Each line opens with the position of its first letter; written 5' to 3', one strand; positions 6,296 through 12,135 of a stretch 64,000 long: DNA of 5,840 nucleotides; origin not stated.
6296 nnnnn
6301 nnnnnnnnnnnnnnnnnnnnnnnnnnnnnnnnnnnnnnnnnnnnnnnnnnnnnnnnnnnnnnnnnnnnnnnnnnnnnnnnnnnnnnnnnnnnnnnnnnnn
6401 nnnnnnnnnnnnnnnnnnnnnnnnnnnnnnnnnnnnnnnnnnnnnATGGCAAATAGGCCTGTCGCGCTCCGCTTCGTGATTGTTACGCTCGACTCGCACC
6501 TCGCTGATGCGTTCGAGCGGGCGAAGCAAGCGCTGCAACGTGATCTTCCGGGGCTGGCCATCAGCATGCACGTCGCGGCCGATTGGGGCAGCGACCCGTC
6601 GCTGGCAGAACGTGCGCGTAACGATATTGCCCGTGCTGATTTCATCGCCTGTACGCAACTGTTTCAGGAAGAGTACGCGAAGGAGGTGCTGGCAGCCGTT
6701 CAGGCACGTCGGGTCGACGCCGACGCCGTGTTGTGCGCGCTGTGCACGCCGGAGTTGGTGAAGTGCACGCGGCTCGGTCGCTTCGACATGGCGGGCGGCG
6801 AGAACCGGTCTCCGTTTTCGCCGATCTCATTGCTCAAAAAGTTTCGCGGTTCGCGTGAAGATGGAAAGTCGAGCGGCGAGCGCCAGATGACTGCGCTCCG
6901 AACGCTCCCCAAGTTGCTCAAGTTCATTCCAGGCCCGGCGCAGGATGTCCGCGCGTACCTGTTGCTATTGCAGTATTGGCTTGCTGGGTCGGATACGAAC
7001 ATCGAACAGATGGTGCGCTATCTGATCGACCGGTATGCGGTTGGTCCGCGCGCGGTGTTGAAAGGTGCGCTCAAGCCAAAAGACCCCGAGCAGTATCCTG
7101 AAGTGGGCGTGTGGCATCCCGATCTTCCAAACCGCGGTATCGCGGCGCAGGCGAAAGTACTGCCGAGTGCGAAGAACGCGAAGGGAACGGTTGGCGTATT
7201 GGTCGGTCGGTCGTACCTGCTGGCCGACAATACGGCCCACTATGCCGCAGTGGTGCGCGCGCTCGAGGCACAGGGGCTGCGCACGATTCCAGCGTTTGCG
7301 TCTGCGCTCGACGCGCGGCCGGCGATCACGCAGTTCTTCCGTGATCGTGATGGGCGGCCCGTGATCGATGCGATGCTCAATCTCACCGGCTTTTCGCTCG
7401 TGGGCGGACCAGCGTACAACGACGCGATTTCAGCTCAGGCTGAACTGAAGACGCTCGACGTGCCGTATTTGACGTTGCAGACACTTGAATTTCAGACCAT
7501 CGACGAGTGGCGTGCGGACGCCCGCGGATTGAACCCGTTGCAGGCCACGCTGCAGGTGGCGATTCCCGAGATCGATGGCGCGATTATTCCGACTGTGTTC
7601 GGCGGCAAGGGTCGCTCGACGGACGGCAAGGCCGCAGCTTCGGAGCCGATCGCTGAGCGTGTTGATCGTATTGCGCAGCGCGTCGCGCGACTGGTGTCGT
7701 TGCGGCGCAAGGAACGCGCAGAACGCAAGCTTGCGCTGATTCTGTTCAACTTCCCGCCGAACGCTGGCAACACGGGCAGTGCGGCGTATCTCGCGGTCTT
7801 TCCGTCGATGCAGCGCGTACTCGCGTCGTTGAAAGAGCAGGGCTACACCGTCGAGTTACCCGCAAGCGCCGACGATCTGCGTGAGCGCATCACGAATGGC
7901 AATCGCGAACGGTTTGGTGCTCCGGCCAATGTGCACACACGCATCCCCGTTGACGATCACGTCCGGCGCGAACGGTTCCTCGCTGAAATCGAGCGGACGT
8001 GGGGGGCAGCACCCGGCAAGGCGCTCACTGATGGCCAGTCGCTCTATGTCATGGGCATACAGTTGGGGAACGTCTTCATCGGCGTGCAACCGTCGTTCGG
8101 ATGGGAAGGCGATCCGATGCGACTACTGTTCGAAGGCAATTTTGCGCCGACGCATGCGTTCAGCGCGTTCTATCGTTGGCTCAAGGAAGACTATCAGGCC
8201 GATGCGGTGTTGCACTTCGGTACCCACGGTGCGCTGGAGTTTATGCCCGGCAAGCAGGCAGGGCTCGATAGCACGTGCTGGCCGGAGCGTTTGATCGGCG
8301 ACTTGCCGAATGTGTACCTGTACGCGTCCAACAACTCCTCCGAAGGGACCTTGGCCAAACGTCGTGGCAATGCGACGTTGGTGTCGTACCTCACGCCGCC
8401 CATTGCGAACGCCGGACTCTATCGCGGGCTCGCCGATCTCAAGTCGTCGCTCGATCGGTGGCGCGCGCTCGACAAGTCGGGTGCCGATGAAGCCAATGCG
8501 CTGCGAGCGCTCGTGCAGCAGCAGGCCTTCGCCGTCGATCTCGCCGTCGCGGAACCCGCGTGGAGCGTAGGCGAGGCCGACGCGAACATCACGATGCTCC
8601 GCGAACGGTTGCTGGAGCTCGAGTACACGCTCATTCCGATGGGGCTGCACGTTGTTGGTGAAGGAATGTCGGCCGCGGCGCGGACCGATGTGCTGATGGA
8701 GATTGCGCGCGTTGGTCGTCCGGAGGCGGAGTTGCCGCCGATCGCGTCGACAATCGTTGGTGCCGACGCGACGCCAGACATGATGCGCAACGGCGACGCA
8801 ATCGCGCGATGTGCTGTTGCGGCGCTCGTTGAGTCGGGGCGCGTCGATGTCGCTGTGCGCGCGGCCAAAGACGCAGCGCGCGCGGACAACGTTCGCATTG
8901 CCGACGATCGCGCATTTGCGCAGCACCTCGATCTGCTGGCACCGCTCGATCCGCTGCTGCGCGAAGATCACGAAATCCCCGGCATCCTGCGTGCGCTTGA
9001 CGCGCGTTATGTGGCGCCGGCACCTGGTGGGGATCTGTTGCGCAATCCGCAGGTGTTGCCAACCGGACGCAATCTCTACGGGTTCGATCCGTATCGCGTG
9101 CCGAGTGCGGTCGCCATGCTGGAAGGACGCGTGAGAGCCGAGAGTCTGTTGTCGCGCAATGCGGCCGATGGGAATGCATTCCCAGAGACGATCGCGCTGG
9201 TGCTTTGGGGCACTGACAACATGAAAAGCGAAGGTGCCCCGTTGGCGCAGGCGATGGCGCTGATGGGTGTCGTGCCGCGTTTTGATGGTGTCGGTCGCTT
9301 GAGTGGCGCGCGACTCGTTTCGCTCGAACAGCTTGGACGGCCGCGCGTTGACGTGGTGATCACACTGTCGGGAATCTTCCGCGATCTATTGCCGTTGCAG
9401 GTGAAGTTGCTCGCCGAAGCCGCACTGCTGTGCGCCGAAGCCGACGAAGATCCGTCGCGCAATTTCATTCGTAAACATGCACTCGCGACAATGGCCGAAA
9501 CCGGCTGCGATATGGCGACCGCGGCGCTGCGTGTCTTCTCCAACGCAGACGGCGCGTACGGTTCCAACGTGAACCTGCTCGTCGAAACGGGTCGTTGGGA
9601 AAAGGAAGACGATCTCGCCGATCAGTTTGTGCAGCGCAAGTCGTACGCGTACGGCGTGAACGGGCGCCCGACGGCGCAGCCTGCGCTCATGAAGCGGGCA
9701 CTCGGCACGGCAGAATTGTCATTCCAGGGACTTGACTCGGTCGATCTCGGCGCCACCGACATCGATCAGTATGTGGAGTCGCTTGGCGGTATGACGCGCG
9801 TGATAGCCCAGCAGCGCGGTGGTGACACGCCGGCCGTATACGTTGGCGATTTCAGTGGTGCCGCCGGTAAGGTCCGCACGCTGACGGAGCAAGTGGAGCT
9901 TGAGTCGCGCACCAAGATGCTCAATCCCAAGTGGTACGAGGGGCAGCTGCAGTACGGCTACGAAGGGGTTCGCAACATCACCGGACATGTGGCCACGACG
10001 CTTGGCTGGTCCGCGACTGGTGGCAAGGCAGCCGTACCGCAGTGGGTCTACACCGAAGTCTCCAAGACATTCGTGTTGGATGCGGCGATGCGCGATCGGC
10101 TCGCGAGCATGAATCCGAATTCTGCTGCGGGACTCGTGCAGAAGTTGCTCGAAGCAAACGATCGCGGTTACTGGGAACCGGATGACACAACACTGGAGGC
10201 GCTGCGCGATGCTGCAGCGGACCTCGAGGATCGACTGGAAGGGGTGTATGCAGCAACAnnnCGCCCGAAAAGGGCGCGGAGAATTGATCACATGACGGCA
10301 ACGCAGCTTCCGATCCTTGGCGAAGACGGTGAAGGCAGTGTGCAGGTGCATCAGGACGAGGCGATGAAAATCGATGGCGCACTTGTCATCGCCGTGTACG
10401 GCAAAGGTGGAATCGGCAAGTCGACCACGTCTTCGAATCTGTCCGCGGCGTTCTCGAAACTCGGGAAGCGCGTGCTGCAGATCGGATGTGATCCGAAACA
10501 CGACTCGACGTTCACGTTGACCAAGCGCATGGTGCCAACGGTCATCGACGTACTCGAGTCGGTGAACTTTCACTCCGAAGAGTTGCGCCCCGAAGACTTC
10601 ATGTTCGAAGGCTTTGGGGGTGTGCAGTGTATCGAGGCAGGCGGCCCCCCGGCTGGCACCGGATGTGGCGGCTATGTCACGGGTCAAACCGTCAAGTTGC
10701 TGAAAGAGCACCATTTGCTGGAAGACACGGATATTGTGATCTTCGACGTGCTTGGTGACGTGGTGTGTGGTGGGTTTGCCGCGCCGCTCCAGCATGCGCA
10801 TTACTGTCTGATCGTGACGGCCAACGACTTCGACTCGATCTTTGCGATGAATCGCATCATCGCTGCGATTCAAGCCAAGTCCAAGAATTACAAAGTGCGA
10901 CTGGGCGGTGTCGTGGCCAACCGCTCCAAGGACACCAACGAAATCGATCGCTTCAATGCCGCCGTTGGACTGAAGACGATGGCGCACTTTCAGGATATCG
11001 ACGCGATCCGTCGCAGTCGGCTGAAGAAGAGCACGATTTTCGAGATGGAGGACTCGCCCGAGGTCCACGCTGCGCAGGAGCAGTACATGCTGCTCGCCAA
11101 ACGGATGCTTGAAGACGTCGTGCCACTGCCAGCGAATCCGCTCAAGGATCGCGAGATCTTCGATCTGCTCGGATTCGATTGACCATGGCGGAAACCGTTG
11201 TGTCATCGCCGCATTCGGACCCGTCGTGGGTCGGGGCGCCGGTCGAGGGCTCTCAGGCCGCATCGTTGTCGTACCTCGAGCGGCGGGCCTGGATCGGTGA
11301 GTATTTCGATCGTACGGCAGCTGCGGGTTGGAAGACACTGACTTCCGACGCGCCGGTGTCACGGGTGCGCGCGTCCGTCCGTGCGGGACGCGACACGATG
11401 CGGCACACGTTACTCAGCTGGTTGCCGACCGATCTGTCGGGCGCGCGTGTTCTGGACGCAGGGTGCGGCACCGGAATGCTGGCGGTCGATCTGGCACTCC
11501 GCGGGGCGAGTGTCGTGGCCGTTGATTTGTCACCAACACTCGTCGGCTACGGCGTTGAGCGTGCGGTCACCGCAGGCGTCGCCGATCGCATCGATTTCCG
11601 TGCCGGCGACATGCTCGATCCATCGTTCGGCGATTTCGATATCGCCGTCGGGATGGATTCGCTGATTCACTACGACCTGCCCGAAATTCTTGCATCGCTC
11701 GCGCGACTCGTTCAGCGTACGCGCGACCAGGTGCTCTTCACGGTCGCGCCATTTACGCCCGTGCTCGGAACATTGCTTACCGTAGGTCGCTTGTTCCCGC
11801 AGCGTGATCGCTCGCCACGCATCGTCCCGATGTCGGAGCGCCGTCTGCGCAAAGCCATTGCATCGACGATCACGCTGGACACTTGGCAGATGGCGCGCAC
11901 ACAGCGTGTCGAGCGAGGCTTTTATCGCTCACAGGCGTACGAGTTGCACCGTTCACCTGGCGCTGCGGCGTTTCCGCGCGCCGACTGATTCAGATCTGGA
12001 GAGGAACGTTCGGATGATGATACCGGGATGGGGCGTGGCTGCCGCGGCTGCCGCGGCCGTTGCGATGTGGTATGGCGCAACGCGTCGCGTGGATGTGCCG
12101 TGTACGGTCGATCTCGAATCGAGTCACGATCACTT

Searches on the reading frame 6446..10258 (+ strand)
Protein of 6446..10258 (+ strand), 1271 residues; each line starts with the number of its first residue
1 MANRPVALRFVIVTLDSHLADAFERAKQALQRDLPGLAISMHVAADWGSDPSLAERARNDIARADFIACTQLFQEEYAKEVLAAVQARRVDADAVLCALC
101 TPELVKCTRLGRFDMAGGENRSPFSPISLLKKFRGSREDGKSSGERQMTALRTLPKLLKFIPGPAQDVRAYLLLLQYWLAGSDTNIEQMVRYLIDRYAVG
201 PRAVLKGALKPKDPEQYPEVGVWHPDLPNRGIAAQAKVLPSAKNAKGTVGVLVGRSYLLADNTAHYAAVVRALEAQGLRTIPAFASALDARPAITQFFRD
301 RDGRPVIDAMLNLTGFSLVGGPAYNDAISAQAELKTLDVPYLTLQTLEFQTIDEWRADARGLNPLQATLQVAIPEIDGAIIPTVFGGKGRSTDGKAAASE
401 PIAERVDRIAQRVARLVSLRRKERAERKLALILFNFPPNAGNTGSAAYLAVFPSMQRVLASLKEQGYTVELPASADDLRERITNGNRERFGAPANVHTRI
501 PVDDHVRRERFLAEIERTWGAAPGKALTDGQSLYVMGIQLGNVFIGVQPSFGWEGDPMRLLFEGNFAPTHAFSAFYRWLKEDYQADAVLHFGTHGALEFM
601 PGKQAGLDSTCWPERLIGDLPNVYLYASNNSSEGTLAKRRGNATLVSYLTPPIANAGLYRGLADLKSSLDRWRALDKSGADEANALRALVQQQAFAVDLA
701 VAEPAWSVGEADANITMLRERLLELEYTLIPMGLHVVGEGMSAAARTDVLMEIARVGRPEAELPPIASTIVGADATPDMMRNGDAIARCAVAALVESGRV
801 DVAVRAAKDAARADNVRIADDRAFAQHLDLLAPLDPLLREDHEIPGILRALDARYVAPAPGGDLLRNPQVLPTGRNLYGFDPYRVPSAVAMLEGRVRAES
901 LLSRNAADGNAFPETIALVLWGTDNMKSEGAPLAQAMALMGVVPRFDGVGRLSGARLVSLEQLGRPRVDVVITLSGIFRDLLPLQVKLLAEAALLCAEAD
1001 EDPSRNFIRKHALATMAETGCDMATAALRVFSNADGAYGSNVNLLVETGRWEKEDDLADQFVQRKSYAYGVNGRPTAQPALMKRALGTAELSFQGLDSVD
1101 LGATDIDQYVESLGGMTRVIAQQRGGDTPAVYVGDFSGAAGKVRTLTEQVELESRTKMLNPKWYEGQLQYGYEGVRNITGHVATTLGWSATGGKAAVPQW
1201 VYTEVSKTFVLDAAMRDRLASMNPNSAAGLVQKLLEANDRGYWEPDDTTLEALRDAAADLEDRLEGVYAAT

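Call 51: search_protein_families(library=pfam, proteins=[window:6446-10258:+], max_evalue=0.00001)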
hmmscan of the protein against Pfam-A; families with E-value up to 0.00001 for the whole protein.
window:6446-10258:+ (1271 aa): 2 families
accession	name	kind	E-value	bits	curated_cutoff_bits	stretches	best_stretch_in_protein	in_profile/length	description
PF02514.21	CobN-Mg_chel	-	0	1099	24.5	1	176-1249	2-1089/1090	CobN/Magnesium Chelatase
PF11965.13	DUF3479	-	5.4e-44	150.6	27.4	1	9-172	1-159/159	Domain of unknown function (DUF3479)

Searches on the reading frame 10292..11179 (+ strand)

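Call 51: search_protein_families(library=pfam, proteins=[window:10292-11179:+], max_evalue=0.00001)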
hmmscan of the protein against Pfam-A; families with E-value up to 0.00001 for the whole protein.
window:10292-11179:+ (296 aa): 4 families
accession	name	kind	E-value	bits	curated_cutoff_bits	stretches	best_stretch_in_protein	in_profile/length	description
PF00142.24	Fer4_NifH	-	1.6e-85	287.3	25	1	33-293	3-265/271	4Fe-4S iron sulfur cluster binding proteins, NifH/frxC family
PF01656.29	CbiA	-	3.4e-13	50.1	25.4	1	33-224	2-95/125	CobQ/CobB/MinD/ParA nucleotide binding domain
PF13614.12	AAA_31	-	3.7e-11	43.7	27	1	32-88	3-63/177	AAA domain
PF02374.21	ArsA_ATPase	-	1.1e-07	31.9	24.3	1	32-78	3-49/305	Anion-transporting ATPase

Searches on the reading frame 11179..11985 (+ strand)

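Call 51: search_protein_families(library=pfam, proteins=[window:11179-11985:+], max_evalue=0.00001)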
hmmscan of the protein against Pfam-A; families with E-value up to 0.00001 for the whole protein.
window:11179-11985:+ (269 aa): 6 families
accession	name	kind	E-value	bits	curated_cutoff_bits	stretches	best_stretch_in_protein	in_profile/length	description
PF07109.17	Mg-por_mtran_C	-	4.1e-28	98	27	1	159-258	2-97/97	Magnesium-protoporphyrin IX methyltransferase C-terminus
PF13649.12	Methyltransf_25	-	3.7e-14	53.6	27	1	91-178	1-93/97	Methyltransferase domain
PF08241.18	Methyltransf_11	-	4e-11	43.8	21.2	1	92-179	1-88/95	Methyltransferase domain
PF13847.12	Methyltransf_31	-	2.7e-09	37.3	27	1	87-176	3-99/145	Methyltransferase domain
PF13489.12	Methyltransf_23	-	2.6e-08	34.2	27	1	73-179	8-109/164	Methyltransferase domain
PF08242.18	Methyltransf_12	-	4.4e-08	34.2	30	1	92-178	1-92/98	Methyltransferase domain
